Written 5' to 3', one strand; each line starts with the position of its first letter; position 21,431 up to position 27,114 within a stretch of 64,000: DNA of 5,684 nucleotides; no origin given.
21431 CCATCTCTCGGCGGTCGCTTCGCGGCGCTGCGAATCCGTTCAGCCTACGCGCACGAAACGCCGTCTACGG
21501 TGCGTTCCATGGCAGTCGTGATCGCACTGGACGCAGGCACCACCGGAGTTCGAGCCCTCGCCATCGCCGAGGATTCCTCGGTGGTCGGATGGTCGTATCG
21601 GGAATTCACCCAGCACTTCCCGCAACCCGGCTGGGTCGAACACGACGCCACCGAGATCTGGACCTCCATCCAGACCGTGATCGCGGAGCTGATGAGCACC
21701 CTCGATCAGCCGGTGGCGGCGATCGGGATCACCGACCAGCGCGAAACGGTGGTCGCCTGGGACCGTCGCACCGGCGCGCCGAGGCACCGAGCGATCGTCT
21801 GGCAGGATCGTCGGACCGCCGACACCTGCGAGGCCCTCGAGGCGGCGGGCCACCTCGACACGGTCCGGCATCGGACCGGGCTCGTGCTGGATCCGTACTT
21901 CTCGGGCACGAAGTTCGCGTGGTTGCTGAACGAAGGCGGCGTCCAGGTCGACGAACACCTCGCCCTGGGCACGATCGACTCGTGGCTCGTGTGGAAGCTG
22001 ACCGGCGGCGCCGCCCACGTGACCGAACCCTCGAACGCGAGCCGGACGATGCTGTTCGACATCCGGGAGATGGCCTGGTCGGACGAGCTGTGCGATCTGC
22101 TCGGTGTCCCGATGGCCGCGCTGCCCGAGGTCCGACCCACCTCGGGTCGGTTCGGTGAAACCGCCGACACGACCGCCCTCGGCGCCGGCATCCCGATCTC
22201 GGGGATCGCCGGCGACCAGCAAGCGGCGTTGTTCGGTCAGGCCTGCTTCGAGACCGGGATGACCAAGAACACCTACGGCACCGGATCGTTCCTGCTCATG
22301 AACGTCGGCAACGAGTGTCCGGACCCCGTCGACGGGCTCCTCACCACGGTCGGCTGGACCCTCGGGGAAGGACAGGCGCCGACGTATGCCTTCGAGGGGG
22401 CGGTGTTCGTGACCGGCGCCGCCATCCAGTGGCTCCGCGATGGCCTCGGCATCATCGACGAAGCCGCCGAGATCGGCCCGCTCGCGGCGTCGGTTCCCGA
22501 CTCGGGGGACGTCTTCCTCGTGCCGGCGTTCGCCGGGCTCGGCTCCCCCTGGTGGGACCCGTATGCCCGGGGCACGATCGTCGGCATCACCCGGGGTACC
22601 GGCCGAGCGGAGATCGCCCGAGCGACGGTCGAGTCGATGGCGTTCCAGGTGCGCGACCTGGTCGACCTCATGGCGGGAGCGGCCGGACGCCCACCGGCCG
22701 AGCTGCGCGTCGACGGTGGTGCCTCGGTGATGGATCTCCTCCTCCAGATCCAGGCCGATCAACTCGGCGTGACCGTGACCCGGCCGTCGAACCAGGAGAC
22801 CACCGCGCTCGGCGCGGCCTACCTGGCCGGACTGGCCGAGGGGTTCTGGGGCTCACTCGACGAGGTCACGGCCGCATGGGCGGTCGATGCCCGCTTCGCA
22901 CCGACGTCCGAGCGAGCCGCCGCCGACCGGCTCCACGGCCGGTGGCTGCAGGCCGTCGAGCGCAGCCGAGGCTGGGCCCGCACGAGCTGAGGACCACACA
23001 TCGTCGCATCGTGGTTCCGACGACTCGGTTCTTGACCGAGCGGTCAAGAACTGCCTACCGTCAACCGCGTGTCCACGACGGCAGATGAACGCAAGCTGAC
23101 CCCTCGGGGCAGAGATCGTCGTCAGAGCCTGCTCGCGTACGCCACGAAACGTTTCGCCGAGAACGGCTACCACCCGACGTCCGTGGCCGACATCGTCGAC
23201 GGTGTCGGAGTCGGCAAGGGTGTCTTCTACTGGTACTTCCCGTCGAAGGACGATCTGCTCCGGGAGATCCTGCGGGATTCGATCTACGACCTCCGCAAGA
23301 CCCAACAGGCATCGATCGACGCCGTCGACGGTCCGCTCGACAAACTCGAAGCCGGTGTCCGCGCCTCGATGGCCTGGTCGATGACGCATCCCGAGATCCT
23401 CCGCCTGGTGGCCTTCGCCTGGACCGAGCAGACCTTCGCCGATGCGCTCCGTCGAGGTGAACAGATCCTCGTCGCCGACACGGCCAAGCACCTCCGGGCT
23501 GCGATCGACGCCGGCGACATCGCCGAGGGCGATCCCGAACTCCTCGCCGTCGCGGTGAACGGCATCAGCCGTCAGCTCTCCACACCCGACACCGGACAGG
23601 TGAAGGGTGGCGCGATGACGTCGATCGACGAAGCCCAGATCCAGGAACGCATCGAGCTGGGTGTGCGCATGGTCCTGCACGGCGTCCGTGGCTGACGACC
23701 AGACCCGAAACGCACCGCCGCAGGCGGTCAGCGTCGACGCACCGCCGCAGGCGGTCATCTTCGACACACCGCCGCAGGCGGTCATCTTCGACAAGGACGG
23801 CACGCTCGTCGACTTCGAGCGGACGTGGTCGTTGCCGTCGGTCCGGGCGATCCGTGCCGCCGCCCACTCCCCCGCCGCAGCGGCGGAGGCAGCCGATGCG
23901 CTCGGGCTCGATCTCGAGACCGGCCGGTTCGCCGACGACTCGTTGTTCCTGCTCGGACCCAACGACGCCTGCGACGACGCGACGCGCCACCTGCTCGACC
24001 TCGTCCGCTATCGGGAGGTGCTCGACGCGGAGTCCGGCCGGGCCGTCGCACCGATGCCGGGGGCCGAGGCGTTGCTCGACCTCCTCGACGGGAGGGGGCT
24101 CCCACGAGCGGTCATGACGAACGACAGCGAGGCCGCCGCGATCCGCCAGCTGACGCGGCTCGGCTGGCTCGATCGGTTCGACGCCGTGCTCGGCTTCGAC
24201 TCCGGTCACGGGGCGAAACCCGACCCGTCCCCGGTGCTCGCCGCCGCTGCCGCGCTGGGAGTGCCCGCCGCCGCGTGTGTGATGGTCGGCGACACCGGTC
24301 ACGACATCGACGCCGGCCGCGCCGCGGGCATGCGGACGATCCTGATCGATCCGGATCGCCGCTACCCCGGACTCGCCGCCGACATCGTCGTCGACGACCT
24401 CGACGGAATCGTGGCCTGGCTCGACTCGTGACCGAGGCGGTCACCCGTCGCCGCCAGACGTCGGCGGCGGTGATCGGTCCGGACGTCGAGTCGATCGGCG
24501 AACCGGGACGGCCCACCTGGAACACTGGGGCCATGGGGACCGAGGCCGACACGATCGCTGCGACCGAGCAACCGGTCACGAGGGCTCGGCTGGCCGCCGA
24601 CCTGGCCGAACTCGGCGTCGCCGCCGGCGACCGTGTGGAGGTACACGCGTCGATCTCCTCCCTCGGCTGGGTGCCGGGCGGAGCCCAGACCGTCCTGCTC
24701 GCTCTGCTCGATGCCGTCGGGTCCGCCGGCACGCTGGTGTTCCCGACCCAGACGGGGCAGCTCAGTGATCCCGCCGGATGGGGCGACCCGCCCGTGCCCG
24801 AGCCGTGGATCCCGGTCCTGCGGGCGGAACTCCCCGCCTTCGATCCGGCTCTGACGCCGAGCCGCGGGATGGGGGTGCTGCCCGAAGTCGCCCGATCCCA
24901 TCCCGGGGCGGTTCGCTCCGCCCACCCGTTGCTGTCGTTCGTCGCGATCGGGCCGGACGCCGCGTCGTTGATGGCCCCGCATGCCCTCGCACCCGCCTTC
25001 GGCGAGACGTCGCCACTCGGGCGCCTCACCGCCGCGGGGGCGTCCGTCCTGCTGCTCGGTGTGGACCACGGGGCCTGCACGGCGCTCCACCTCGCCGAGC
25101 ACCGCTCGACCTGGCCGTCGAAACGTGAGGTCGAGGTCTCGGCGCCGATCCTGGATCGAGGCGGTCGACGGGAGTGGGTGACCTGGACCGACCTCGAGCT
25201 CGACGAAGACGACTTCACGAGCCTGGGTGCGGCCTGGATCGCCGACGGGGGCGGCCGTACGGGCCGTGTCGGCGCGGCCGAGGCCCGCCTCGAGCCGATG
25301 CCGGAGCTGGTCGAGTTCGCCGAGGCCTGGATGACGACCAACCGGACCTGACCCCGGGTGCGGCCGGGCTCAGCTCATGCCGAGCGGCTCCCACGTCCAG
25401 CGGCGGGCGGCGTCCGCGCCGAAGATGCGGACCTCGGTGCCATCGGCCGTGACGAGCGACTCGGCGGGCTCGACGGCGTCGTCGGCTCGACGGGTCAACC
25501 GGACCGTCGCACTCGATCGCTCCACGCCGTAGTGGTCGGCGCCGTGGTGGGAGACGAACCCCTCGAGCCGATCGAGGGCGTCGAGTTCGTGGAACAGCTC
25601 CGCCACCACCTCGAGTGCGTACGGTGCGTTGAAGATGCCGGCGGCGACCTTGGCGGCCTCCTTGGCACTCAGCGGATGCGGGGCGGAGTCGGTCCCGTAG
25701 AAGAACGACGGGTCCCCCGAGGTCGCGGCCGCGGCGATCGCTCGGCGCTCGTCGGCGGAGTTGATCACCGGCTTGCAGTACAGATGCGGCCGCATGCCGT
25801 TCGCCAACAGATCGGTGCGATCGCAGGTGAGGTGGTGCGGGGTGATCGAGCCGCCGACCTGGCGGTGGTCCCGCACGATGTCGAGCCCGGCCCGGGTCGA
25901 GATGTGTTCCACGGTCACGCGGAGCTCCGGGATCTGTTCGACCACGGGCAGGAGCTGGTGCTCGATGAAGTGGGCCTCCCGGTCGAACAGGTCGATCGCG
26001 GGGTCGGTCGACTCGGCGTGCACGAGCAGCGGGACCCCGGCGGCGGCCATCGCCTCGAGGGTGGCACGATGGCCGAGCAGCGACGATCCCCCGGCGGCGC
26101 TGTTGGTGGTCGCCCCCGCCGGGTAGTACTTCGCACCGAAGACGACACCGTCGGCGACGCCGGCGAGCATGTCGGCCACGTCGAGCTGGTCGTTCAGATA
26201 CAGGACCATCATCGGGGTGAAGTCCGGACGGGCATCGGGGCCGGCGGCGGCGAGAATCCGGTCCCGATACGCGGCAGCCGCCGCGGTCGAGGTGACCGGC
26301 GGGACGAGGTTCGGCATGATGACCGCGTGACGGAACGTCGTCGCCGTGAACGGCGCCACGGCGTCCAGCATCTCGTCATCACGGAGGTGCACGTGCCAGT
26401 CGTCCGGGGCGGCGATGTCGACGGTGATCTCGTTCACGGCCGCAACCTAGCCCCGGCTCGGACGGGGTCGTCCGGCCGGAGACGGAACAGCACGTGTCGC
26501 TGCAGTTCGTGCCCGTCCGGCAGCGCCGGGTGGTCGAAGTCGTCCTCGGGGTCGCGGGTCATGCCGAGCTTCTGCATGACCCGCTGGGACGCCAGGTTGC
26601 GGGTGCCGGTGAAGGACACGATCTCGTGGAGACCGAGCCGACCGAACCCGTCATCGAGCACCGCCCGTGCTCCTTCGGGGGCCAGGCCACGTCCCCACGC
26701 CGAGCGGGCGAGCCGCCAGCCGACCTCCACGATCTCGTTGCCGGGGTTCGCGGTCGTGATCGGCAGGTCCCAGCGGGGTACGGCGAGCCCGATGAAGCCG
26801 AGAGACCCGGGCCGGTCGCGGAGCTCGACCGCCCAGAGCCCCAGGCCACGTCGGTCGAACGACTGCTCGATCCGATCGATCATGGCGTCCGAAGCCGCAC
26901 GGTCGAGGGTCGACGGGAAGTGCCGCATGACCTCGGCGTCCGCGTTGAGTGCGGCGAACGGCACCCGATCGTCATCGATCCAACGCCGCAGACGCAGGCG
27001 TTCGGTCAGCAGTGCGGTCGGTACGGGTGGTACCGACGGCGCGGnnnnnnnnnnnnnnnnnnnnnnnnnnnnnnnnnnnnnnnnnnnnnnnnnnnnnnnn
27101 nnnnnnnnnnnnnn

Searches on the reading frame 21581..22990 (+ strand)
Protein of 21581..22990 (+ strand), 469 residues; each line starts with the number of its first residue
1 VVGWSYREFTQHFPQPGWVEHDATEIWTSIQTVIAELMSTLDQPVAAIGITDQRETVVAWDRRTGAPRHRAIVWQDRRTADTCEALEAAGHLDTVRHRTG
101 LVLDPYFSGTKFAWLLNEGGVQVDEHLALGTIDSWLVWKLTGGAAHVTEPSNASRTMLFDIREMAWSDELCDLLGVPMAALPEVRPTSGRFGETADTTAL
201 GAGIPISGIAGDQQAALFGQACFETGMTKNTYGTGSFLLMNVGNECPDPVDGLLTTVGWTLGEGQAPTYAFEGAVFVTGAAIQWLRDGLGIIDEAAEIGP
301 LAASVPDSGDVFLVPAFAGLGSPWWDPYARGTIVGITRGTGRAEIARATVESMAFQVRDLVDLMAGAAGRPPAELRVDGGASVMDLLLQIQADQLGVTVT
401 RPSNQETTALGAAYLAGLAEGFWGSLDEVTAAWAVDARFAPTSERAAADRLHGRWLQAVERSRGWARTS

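Call 13: search_protein_families(library=ncbifam, proteins=[window:21581-22990:+], max_evalue=0.00001)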
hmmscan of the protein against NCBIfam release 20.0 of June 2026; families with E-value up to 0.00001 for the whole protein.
window:21581-22990:+ (469 aa): 12 families
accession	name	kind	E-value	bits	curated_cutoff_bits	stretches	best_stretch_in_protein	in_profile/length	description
NF000756.0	PRK00047.1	subfamily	9.8e-191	634.4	498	1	3-467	30-499/502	glycerol kinase GlpK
TIGR01311.1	glycerol_kin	equivalog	1.2e-183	611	590.35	1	2-465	25-496/496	glycerol kinase GlpK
TIGR01312.1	XylB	equivalog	7.2e-55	186.4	380.25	1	7-446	27-466/481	xylulokinase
TIGR01314.1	gntK_FGGY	equivalog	7.4e-26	90.7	648.55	1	12-446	34-476/505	gluconokinase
NF008187.0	PRK10939.1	equivalog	1.3e-25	90.1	528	1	16-461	44-502/521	autoinducer-2 kinase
NF011601.0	PRK15027.1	equivalog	2.3e-25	88.9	912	1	10-448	32-464/484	xylulokinase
TIGR02628.1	fuculo_kin_coli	equivalog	1.3e-17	64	470.9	1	14-434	39-456/465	L-fuculokinase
TIGR01315.1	5C_CHO_kinase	subfamily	3.4e-16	59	408.7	1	308-452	378-523/541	FGGY family pentulose kinase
TIGR02627.1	rhamnulo_kin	equivalog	1.4e-11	43.7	527.95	0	64-210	86-228/454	rhamnulokinase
NF007925.0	PRK10640.1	equivalog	1.8e-10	39.8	639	0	43-216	72-240/489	rhamnulokinase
NF003154.0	PRK04123.1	equivalog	3.1e-09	36.1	428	1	318-447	390-521/554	ribulokinase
TIGR01234.1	L-ribulokinase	equivalog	2.5e-08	33.2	583.25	1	315-448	380-515/536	ribulokinase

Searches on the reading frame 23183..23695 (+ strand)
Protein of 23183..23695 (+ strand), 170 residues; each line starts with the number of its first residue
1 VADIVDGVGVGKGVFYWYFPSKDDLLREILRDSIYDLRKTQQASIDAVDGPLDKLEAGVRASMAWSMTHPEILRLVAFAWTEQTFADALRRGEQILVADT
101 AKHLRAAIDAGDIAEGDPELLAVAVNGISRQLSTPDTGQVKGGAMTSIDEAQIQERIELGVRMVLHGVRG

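Call 13: search_protein_families(library=ncbifam, proteins=[window:23183-23695:+], max_evalue=0.00001)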
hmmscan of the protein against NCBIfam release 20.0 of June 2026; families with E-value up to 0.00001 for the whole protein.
window:23183-23695:+ (170 aa): 2 families
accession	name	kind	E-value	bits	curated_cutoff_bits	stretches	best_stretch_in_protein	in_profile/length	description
TIGR03613.1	RutR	equivalog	1.6e-08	34.6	368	1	4-169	34-200/202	pyrimidine utilization regulatory protein R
TIGR03384.1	betaine_BetI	equivalog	2.2e-07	30.7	201.3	1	1-107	31-137/189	choline-binding transcriptional repressor BetI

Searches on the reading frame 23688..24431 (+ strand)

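Call 13: search_protein_families(library=ncbifam, proteins=[window:23688-24431:+], max_evalue=0.00001)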
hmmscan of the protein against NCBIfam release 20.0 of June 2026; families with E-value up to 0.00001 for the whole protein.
window:23688-24431:+ (247 aa): 32 families (the best 25 are shown)
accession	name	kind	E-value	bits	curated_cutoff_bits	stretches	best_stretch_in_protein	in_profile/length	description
TIGR01449.2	PGP_bact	equivalog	8e-25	87.6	180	1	32-227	1-191/213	phosphoglycolate phosphatase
NF009695.0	PRK13222.1-2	equivalog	2.6e-20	72.9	225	1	28-220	5-193/226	phosphoglycolate phosphatase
NF009700.0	PRK13226.1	equivalog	2.1e-18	66.9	342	1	28-218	11-192/229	phosphoglycolate phosphatase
TIGR01509.1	HAD-SF-IA-v3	subfamily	5.7e-16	59.1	29.4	1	107-220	51-154/154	HAD-IA family hydrolase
TIGR02009.1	PGMB-YQAB-SF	subfamily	2.6e-15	57.1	153.35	1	30-219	2-185/186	beta-phosphoglucomutase family hydrolase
NF009804.0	PRK13288.1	equivalog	2.9e-15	56.3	218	1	107-219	68-180/215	pyrophosphatase PpaX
NF008087.0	PRK10826.1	equivalog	5.3e-15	55.6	191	1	30-221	8-192/222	hexitol phosphatase HxpB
NF008610.0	PRK11587.1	equivalog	9.4e-15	54.5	282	1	31-241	5-203/219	sugar phosphatase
TIGR02253.1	CTE7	subfamily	2.9e-14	53.4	169.75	1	120-222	93-196/221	TIGR02253 family HAD-type hydrolase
TIGR01454.1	AHBA_synth_RP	hypoth_equivalog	4.9e-14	52.4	246.65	1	122-218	76-172/205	AHBA synthesis associated protein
NF009697.0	PRK13222.1-4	equivalog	7.8e-14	51.6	327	1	30-218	8-191/232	phosphoglycolate phosphatase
NF009696.0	PRK13222.1-3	equivalog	1.2e-13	51.3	359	1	30-240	4-211/223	N-acetylmuramic acid 6-phosphate phosphatase MupP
NF008000.0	PRK10725.1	equivalog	4.3e-13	49.8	215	1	120-218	87-183/188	fructose-1-phosphate/6-phosphogluconate phosphatase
TIGR01993.1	Pyr-5-nucltdase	equivalog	4e-12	46.3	142.9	1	116-219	79-182/183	pyrimidine 5'-nucleotidase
NF009694.0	PRK13222.1-1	equivalog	5.6e-12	45.5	415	1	108-218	102-208/252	phosphoglycolate phosphatase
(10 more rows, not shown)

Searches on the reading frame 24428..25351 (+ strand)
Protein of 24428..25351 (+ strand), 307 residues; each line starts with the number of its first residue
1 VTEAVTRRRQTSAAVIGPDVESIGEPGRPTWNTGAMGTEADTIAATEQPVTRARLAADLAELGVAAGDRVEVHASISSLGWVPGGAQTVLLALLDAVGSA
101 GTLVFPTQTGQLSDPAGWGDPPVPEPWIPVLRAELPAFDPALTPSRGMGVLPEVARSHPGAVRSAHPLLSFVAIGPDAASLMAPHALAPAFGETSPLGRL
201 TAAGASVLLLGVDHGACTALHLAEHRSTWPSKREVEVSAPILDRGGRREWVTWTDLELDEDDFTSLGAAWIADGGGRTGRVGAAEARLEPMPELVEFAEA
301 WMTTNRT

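Call 13: search_protein_families(library=ncbifam, proteins=[window:24428-25351:+], max_evalue=0.00001)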
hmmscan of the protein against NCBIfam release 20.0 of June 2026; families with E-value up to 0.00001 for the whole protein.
window:24428-25351:+ (307 aa): 5 families
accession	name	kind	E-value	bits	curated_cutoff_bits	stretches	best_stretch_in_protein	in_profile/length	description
NF033082.0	AAC_3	equivalog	1.2e-64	218.2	270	1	50-304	1-260/262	aminoglycoside 3-N-acetyltransferase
NF033180.1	AAC_3_VIII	exception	1.7e-52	178.4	560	1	39-303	3-277/286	aminoglycoside N-acetyltransferase AAC(3)-VIII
NF033080.0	AAC_3_II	subfamily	1.8e-41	142.4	480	1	51-303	3-263/268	AAC(3)-II family aminoglycoside N-acetyltransferase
NF033612.0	AAC_3_VIa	exception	1.1e-33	116.8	675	1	42-258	12-224/298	aminoglycoside N-acetyltransferase AAC(3)-VIa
NF033081.0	AAC_3_IV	equivalog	2.6e-28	99.1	420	2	137-300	64-224/252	AAC(3)-IV family aminoglycoside N-acetyltransferase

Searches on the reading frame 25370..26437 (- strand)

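Call 13: search_protein_families(library=ncbifam, proteins=[window:25370-26437:-], max_evalue=0.00001)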
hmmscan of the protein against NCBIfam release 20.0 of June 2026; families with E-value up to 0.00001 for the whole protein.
window:25370-26437:- (355 aa): 9 families
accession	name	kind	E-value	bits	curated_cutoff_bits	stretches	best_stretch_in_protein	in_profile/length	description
TIGR00856.1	pyrC_dimer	equivalog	1.1e-101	340.2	292.95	1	6-318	2-313/341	dihydroorotase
TIGR00857.1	pyrC_multi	subfamily_domain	8.2e-11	41.5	279.05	1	13-282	43-326/412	dihydroorotase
NF006842.0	PRK09357.2-3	equivalog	6.4e-10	38.2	695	1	167-268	235-341/440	dihydroorotase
NF006844.0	PRK09357.2-5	equivalog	3.1e-09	36.3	701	1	173-320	227-375/422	dihydroorotase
NF006836.0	PRK09357.1-1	equivalog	4.9e-07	28.8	538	1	172-289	226-346/432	dihydroorotase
NF006688.0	PRK09236.1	equivalog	6.6e-07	28.5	535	1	172-307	230-369/444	dihydroorotase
NF006841.0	PRK09357.2-2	equivalog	1.3e-06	27.4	640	1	171-267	220-317/421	dihydroorotase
NF003271.0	PRK04250.1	equivalog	3.7e-06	25.8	405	0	135-267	164-291/407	dihydroorotase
NF006837.0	PRK09357.1-2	equivalog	5.6e-06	25.2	575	1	175-318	229-375/428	dihydroorotase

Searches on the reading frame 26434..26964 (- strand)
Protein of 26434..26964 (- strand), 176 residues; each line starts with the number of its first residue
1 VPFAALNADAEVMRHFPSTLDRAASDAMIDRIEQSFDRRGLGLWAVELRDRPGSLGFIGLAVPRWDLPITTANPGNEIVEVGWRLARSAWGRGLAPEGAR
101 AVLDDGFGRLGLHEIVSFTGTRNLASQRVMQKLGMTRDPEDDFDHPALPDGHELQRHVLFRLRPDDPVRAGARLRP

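Call 13: search_protein_families(library=ncbifam, proteins=[window:26434-26964:-], max_evalue=0.00001)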
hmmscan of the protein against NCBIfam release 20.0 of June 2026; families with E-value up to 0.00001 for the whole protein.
window:26434-26964:- (176 aa): 1 family
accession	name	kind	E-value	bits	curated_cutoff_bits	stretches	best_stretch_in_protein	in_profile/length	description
NF000485.1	TlmB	exception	5.3e-10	39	625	1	7-164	26-168/292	bleomycin family antibiotic N-acetyltransferase TlmB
